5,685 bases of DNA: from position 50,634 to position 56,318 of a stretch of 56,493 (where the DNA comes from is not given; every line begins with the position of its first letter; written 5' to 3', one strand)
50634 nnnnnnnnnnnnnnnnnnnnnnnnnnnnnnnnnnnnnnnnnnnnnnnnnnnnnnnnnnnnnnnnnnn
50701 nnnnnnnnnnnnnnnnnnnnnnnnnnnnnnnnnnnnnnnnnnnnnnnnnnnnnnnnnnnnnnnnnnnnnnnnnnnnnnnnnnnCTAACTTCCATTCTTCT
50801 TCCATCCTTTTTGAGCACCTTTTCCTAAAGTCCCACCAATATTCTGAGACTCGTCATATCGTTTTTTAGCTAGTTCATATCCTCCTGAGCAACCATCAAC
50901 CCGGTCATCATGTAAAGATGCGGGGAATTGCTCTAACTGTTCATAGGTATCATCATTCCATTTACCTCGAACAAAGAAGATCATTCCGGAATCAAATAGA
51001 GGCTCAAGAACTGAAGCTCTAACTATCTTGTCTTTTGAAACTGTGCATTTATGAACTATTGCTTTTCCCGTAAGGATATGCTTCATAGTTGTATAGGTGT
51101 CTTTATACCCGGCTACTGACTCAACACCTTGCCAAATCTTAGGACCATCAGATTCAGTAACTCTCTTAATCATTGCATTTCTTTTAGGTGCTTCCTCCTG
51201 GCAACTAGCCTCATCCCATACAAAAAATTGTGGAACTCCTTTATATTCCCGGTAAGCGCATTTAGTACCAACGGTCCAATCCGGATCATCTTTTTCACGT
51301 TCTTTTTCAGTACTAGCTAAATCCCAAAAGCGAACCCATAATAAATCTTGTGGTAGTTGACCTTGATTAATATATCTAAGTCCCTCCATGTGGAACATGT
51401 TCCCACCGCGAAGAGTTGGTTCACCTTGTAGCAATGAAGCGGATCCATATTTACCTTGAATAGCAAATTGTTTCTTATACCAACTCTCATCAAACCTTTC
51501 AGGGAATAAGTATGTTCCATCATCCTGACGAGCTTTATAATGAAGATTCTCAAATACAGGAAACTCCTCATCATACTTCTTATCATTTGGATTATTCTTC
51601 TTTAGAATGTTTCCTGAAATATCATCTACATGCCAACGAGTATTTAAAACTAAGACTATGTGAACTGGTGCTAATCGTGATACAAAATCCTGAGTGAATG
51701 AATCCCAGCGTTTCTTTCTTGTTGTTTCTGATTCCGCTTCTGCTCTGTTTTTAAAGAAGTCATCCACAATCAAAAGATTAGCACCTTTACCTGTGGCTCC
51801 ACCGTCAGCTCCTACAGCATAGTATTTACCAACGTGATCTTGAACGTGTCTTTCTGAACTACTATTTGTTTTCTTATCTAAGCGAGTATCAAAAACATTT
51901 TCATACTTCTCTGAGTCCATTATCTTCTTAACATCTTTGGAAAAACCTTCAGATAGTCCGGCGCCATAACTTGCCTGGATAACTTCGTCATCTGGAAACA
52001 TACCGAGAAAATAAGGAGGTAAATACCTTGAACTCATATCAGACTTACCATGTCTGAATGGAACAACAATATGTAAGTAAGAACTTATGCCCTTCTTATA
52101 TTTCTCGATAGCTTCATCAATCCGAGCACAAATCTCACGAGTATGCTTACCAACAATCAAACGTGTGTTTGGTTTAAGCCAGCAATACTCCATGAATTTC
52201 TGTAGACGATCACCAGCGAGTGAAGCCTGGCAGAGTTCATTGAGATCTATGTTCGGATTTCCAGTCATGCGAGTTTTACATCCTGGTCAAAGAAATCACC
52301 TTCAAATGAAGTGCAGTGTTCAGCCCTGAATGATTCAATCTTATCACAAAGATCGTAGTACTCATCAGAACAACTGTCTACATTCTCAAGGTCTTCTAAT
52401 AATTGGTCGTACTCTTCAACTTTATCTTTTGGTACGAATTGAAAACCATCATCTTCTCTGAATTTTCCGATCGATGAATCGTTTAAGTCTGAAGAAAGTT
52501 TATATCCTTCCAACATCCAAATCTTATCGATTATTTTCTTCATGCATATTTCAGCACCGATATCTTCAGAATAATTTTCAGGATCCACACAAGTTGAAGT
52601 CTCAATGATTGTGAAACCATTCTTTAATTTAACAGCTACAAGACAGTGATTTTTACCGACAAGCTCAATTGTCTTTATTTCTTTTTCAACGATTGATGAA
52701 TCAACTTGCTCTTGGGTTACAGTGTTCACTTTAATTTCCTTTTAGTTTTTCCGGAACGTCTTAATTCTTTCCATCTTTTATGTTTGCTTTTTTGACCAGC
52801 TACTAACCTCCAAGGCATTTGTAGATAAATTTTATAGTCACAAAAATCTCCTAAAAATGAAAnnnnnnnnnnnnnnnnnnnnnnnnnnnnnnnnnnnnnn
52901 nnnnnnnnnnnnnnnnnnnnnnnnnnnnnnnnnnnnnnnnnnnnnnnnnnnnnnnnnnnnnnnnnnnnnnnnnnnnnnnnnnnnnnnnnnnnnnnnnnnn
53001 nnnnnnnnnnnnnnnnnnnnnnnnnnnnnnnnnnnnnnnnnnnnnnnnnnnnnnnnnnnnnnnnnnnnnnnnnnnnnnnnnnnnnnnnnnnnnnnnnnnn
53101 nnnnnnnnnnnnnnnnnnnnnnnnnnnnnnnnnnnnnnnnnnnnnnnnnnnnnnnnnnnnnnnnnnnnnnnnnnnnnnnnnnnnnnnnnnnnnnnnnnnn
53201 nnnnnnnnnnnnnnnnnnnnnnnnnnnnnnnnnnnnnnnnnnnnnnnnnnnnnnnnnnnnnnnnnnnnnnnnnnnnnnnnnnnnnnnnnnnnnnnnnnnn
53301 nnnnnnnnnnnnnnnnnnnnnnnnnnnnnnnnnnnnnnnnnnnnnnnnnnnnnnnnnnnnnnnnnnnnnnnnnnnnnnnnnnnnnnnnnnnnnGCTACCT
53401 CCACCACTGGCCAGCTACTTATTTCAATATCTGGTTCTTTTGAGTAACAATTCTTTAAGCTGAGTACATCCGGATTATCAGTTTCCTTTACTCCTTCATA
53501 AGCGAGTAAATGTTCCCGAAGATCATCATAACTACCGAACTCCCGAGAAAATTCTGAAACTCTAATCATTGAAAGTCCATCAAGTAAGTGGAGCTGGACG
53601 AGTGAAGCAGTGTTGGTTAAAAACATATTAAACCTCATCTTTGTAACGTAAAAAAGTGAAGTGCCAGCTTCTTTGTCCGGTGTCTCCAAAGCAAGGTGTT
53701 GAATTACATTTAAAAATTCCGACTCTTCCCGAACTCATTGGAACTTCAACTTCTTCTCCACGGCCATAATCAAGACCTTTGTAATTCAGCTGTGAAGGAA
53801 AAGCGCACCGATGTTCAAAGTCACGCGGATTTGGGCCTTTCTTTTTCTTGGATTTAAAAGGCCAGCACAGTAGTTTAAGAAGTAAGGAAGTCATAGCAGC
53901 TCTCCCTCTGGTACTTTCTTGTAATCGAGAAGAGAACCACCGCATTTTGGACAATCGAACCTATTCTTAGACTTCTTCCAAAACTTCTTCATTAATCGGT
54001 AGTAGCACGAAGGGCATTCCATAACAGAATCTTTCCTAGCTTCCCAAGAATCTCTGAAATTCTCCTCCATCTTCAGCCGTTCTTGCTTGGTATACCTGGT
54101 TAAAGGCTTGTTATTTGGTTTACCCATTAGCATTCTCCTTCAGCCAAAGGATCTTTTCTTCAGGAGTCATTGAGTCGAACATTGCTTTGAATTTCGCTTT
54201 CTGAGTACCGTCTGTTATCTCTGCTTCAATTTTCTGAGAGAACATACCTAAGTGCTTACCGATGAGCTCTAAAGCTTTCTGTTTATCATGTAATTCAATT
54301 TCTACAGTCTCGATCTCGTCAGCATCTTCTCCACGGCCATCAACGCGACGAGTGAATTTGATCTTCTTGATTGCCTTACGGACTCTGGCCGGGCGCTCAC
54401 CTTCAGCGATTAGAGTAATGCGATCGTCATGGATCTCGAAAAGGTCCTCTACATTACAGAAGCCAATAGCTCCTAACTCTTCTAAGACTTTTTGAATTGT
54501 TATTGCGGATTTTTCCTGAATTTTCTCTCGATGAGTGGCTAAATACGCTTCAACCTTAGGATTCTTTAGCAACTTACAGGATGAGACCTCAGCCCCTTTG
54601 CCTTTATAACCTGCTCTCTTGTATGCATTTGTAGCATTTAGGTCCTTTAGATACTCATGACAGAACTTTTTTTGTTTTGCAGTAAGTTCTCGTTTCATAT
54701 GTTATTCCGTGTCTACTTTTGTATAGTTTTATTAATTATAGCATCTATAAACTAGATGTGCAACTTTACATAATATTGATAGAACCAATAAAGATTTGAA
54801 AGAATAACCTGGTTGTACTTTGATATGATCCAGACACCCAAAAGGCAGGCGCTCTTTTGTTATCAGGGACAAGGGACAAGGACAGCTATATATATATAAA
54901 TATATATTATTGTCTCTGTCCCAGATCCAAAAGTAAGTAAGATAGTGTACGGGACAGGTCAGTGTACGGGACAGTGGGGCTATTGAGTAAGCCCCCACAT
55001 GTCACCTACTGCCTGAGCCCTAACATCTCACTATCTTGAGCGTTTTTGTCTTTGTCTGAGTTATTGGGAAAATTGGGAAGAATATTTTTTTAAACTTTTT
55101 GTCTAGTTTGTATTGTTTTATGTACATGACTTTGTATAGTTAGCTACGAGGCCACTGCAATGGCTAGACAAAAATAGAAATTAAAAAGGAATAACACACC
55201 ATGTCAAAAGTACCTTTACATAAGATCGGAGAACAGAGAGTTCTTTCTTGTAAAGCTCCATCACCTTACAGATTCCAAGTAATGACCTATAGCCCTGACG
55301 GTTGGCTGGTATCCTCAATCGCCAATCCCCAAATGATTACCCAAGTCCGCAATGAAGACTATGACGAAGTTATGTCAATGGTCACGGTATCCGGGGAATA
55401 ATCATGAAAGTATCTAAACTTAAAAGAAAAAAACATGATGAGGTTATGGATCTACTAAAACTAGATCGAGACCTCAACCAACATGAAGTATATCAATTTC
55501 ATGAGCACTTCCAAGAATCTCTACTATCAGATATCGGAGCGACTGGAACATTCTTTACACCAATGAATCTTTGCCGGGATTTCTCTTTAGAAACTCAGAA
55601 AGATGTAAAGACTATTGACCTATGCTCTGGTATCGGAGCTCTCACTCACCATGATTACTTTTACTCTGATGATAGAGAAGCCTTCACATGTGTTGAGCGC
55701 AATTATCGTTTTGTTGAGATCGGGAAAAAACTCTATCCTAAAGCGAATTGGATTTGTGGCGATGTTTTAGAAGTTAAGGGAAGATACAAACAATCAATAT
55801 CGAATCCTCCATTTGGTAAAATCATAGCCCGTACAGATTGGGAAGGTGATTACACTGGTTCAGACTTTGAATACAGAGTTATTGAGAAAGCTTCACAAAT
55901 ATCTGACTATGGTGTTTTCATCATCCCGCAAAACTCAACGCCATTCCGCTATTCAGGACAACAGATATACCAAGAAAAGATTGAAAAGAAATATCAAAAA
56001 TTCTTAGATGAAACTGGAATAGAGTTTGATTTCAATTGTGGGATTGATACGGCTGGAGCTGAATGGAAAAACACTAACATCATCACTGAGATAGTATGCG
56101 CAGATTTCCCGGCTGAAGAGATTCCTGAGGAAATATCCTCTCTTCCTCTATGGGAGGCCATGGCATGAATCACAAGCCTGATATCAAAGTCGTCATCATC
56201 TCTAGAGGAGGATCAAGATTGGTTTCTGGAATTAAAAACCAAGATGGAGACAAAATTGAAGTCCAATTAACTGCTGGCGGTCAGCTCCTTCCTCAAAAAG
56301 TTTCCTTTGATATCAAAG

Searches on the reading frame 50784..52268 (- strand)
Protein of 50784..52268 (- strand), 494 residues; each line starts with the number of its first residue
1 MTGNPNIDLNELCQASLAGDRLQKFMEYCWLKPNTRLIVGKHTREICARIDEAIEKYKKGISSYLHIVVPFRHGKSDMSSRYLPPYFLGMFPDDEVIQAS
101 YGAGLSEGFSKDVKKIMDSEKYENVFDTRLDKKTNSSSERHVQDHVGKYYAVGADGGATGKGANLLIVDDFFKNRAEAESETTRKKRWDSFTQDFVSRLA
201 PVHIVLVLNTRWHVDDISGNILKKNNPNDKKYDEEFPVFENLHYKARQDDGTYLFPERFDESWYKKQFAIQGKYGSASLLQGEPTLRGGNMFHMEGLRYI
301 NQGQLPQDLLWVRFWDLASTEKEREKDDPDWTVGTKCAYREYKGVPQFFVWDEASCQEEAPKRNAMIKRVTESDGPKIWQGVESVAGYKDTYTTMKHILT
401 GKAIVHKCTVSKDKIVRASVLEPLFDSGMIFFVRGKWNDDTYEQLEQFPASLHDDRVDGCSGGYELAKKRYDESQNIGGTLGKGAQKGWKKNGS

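Call 9: search_protein_families(library=phrogs, proteins=[window:50784-52268:-], max_evalue=0.001)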
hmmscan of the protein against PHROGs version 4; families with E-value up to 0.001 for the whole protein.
window:50784-52268:- (494 aa): 7 families
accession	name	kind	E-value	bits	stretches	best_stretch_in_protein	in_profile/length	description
phrog_38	-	head and packaging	1.3e-65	223.5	1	22-480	273-715/760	terminase large subunit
phrog_4758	-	head and packaging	1.5e-45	156.5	1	9-232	7-228/243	terminase large subunit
phrog_979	-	head and packaging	5.6e-25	89.1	1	286-467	410-599/642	terminase large subunit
phrog_30251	-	head and packaging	1e-22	81.3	1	60-285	53-278/799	terminase large subunit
phrog_9453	-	head and packaging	3.3e-15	57.3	1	288-469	9-212/233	terminase large subunit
phrog_5573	-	head and packaging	2.8e-13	50.9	1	232-465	5-232/250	terminase large subunit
phrog_12171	-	head and packaging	2.2e-11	44.8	1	393-467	22-95/110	terminase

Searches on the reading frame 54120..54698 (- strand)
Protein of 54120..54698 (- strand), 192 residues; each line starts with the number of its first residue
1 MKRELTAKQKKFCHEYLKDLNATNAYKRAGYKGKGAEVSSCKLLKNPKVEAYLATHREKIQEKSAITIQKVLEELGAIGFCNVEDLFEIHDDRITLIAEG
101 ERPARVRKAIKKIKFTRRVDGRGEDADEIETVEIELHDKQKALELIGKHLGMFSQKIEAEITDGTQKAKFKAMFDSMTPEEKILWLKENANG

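Call 98: search_protein_families(library=pfam, proteins=[window:54120-54698:-], max_evalue=0.01)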
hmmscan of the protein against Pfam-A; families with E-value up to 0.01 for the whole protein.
window:54120-54698:- (192 aa): 2 families
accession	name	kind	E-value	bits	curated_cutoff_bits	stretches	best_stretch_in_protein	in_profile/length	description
PF03592.21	Terminase_2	-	1.5e-37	129.8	26.1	1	5-161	1-139/141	Terminase small subunit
PF22662.2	Csa3_N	-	0.0026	18.2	27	1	90-166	25-98/120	Csa3 CRISPR-associated Rossmann-like domain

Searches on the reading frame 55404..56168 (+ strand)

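Call 98: search_protein_families(library=pfam, proteins=[window:55404-56168:+], max_evalue=0.01)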
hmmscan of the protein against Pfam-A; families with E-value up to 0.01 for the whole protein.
window:55404-56168:+ (254 aa): 1 family
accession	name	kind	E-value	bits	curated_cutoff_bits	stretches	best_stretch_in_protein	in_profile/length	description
PF05175.20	MTS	-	0.0077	16.3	23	0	62-139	27-110/170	Methyltransferase small domain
